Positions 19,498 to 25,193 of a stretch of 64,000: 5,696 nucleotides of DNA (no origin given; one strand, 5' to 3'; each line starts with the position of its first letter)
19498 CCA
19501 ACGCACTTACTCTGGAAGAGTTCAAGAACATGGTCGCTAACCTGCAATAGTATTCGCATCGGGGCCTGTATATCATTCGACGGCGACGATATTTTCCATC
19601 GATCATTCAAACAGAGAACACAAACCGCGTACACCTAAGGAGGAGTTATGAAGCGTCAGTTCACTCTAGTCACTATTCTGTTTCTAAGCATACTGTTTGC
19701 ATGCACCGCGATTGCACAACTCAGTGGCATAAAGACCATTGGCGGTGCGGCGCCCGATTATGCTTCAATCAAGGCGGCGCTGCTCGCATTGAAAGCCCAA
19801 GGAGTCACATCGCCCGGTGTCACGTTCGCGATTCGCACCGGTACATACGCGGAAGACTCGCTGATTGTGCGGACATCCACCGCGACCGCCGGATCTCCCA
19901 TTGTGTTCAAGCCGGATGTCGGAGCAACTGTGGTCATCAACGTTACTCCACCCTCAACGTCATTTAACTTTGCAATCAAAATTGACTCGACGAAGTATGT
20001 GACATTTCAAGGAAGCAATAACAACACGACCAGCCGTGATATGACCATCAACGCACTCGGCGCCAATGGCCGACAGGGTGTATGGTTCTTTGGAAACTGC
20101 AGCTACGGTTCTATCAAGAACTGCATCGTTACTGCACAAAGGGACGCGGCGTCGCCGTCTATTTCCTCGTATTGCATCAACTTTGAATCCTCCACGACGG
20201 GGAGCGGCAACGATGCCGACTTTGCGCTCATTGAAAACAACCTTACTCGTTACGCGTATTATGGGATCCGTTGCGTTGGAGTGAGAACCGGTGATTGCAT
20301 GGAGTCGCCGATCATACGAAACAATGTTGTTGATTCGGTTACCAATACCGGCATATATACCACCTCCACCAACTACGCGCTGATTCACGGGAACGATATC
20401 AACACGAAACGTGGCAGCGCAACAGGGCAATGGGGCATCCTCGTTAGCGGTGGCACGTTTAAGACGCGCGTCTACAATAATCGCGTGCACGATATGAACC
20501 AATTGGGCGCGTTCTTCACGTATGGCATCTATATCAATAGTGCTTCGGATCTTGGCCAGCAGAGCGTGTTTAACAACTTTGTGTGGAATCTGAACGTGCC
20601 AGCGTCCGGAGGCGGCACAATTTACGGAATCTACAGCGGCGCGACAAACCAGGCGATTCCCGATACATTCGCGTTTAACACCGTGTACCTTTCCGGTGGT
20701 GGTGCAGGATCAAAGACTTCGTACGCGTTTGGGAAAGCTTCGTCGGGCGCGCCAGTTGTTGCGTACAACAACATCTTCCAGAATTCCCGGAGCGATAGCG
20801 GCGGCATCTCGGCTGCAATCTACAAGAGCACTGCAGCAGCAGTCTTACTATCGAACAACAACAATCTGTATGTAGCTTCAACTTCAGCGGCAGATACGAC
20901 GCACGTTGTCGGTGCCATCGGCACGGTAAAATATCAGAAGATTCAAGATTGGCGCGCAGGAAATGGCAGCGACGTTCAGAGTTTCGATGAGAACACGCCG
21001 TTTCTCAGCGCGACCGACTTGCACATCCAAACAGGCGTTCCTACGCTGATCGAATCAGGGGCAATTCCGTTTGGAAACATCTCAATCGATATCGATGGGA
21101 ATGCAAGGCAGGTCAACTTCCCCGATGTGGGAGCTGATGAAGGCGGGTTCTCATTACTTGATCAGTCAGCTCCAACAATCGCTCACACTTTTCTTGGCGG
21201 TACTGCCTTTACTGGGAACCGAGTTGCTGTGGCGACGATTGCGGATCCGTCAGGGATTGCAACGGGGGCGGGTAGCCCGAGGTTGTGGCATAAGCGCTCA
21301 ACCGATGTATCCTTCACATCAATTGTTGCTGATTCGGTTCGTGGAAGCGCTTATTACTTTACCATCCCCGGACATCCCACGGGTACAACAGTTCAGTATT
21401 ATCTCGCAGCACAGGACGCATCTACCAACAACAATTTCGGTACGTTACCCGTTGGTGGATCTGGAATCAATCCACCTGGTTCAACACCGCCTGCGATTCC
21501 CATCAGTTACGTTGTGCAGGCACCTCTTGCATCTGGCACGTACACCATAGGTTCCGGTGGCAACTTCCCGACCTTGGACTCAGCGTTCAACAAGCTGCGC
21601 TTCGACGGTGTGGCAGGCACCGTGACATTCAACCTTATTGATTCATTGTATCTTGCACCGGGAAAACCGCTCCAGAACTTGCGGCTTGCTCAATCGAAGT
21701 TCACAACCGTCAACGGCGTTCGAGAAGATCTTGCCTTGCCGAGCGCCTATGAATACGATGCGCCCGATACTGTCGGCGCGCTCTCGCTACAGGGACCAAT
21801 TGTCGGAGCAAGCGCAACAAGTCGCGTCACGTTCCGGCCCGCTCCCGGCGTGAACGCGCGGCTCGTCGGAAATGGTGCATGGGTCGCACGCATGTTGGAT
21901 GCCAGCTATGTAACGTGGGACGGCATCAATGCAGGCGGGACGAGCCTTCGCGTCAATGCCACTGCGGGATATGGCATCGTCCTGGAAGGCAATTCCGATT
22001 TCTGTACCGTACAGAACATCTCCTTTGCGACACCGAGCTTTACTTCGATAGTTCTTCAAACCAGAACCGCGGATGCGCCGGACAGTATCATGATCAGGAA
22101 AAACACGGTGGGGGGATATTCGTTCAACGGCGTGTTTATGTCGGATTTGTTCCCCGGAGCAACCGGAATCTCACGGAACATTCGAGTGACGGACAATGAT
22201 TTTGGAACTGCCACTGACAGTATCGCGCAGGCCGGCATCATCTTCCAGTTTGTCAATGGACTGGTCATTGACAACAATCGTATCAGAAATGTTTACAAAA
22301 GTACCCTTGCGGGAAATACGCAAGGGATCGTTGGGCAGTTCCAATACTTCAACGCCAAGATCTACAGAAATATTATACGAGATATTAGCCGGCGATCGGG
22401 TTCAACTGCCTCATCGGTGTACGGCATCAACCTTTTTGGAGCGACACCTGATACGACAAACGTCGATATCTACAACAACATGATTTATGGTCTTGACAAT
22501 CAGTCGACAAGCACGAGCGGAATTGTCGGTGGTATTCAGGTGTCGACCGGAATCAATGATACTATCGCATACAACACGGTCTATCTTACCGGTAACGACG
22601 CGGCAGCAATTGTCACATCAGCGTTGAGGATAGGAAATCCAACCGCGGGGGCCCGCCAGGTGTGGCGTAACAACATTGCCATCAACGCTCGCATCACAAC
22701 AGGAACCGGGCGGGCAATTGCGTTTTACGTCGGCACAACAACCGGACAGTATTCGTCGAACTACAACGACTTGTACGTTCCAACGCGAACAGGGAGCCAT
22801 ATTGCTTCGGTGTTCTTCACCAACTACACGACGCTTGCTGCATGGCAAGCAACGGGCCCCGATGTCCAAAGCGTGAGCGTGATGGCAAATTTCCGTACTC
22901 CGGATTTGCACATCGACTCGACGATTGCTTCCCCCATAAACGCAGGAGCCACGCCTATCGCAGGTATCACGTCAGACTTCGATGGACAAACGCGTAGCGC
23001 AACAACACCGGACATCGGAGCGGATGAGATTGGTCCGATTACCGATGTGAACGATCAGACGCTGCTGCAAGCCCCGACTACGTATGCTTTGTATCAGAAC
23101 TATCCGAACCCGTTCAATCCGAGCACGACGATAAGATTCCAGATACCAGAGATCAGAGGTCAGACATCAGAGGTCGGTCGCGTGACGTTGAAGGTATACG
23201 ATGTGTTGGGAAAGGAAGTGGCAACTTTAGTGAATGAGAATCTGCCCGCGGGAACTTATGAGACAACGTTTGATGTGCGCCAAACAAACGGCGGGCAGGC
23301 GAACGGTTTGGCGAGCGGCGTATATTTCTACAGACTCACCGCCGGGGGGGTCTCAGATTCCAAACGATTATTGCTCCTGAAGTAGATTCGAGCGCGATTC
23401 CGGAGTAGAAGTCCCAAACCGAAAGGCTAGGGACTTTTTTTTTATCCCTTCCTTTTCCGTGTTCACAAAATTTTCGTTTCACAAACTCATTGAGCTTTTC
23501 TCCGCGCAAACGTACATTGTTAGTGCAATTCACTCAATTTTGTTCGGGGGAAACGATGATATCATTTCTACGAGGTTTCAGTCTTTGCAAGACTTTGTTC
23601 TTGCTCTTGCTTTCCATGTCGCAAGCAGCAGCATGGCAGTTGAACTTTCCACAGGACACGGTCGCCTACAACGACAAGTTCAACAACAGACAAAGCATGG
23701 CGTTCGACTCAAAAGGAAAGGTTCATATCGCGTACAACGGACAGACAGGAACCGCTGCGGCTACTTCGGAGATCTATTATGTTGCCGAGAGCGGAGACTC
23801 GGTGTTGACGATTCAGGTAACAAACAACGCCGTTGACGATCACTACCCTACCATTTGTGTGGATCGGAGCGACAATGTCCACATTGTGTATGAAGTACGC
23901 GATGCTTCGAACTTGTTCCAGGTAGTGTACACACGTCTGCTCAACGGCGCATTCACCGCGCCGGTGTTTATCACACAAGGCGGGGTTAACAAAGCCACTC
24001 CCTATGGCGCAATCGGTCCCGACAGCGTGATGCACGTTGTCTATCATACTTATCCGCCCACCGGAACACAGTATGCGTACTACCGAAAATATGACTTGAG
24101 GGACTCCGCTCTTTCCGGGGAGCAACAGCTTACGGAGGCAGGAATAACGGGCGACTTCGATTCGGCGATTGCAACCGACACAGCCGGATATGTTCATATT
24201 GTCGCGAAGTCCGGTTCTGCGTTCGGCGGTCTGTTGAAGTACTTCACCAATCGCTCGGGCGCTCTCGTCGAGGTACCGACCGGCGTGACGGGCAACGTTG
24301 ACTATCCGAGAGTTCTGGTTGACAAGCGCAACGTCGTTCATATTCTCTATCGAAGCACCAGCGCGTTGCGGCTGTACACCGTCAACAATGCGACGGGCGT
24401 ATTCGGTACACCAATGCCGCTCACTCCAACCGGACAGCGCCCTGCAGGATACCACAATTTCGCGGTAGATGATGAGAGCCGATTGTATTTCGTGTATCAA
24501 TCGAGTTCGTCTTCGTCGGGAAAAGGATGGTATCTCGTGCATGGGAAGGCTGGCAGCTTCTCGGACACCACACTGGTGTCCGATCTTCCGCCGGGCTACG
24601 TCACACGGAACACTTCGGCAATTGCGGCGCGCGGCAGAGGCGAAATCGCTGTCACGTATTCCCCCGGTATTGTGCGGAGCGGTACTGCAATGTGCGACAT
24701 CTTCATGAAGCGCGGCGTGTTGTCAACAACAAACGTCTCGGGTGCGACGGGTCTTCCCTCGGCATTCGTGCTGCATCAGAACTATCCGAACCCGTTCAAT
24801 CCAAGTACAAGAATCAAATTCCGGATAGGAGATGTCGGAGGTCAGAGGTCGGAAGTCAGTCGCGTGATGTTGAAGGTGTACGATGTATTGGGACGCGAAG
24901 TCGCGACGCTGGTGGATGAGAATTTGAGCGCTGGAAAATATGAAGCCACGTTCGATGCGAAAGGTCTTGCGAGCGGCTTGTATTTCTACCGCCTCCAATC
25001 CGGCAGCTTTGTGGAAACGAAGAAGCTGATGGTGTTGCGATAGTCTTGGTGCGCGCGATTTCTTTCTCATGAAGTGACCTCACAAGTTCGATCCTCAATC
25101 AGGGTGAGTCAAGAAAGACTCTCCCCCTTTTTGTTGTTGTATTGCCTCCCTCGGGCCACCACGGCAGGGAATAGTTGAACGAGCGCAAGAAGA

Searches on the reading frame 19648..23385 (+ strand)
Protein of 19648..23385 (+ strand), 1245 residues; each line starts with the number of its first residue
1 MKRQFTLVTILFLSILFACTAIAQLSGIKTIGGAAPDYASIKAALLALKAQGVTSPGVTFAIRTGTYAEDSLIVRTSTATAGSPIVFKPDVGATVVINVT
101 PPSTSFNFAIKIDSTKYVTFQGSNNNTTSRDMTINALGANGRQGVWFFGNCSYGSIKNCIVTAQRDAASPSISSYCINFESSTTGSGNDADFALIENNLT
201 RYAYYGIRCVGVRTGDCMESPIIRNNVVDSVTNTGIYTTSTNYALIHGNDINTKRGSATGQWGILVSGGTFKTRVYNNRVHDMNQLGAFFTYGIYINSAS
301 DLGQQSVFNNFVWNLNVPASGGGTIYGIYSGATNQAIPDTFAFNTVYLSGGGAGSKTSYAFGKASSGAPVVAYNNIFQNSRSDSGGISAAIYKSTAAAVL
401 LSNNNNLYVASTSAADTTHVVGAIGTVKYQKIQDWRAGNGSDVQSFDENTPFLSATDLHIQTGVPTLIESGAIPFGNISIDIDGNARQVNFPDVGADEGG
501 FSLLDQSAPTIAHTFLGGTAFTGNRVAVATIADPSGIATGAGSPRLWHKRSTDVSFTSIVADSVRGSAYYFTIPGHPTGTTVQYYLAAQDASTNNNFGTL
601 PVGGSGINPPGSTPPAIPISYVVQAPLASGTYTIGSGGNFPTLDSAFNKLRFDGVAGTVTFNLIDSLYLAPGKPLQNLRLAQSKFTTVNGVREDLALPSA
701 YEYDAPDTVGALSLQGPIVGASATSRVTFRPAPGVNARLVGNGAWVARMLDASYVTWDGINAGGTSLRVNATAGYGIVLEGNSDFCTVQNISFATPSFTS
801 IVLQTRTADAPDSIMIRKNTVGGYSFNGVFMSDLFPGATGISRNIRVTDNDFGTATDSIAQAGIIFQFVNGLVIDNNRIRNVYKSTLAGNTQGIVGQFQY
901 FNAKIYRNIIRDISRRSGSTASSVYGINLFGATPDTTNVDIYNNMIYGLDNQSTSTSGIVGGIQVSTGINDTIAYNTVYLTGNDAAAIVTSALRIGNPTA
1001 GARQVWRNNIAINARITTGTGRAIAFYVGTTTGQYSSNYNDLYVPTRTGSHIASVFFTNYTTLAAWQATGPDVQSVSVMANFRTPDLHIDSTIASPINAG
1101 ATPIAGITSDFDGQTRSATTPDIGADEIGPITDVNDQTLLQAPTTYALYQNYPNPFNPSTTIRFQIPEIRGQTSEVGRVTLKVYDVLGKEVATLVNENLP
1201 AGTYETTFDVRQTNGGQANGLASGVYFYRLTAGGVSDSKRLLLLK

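Call 24: search_protein_families(library=pfam, proteins=[window:19648-23385:+], max_evalue=0.001)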
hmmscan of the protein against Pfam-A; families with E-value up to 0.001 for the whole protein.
window:19648-23385:+ (1245 aa): 2 families
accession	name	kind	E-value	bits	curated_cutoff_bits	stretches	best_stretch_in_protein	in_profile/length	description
PF18962.6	Por_Secre_tail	-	2.2e-06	28.3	27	1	1152-1240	2-72/75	Secretion system C-terminal sorting domain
PF13860.13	FlgD_ig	-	0.00012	22.4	27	1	1173-1232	19-75/79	FlgD Ig-like domain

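Call 58: search_protein_families(library=ncbifam, proteins=[window:19648-23385:+], max_evalue=0.00001)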
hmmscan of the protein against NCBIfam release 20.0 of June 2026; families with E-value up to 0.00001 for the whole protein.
window:19648-23385:+ (1245 aa): 1 family
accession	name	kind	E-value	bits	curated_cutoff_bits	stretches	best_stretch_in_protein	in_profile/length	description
TIGR04183.1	Por_Secre_tail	domain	2.7e-07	30.5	23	1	1152-1242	2-70/72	T9SS type A sorting domain-containing protein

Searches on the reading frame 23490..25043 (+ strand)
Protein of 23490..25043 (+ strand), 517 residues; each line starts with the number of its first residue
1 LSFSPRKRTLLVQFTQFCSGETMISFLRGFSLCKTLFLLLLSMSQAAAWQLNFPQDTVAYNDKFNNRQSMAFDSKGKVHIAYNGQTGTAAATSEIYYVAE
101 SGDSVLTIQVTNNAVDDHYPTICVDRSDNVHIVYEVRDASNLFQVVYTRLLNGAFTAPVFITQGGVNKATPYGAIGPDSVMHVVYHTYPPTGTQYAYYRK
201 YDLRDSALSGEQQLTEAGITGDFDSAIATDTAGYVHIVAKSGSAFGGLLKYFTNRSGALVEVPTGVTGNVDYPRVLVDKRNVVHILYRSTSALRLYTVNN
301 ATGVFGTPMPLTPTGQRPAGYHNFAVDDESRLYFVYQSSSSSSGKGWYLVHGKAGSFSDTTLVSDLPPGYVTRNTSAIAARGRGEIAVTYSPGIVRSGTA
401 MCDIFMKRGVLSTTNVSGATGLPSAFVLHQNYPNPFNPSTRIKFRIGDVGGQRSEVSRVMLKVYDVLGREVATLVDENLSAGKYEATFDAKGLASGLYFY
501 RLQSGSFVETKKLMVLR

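Call 24: search_protein_families(library=pfam, proteins=[window:23490-25043:+], max_evalue=0.001)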
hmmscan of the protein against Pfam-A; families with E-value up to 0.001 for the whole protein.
window:23490-25043:+ (517 aa): 2 families
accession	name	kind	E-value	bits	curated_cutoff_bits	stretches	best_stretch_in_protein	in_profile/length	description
PF18962.6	Por_Secre_tail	-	1e-09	39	27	1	432-515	2-75/75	Secretion system C-terminal sorting domain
PF15892.11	BNR_4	-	2.7e-05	24.1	27.3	0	57-103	217-261/272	BNR repeat-containing family member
